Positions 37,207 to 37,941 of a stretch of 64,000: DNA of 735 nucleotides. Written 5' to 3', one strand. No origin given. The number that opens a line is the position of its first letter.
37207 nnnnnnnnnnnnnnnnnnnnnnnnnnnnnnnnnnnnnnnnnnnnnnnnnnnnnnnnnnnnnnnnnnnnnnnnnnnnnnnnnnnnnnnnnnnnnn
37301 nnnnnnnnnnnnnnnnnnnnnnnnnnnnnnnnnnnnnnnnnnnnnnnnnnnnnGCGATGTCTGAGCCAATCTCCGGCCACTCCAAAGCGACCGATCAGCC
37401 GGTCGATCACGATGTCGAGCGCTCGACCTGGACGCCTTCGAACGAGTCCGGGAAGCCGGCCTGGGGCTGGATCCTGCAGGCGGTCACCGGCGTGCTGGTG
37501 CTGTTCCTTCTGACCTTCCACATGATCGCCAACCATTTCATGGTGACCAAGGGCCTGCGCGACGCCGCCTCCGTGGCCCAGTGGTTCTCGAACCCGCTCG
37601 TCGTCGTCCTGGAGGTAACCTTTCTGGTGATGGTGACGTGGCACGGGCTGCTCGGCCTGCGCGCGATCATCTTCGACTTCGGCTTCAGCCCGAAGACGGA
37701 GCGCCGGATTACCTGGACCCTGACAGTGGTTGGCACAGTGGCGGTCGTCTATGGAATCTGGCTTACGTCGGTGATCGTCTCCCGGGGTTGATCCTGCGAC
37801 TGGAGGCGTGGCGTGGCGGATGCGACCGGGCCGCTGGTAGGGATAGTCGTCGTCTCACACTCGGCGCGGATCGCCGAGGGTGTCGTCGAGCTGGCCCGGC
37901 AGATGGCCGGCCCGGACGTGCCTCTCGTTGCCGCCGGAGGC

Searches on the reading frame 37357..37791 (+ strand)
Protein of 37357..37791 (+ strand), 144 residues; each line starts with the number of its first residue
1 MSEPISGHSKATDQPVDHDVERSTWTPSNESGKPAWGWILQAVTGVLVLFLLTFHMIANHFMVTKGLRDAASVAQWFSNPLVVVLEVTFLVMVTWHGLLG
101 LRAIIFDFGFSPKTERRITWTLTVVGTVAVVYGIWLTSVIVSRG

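Call 4: search_protein_families(library=pfam, proteins=[window:37357-37791:+], max_evalue=0.01)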
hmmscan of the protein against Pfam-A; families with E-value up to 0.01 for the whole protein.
window:37357-37791:+ (144 aa): 1 family
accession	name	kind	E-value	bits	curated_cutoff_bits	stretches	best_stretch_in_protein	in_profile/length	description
PF01127.27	Sdh_cyt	-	3e-16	60.1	25.8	1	33-131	18-120/122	Succinate dehydrogenase/Fumarate reductase transmembrane subunit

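Call 5: search_protein_families(library=ncbifam, proteins=[window:37357-37791:+], max_evalue=0.01)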
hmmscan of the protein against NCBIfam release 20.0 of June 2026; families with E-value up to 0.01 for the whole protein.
window:37357-37791:+ (144 aa): 5 families
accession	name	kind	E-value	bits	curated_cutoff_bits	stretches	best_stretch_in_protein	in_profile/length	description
TIGR02970.1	succ_dehyd_cytB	equivalog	1.3e-12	48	52.3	1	34-133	17-116/120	succinate dehydrogenase, cytochrome b556 subunit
TIGR02968.1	succ_dehyd_anc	equivalog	9.1e-10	38.7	41.8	1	38-140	8-104/105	succinate dehydrogenase, hydrophobic membrane anchor protein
NF010073.0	PRK13554.1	subfamily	0.0012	18.5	221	1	36-136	124-216/241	fumarate reductase cytochrome b-556 subunit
TIGR02046.1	sdhC_b558_fam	subfamily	0.0013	18.4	96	1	36-130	95-197/212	succinate dehydrogenase (or fumarate reductase) cytochrome b subunit, b558 family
NF010072.0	PRK13553.1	equivalog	0.0043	16.6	187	1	38-116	124-200/257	fumarate reductase cytochrome b subunit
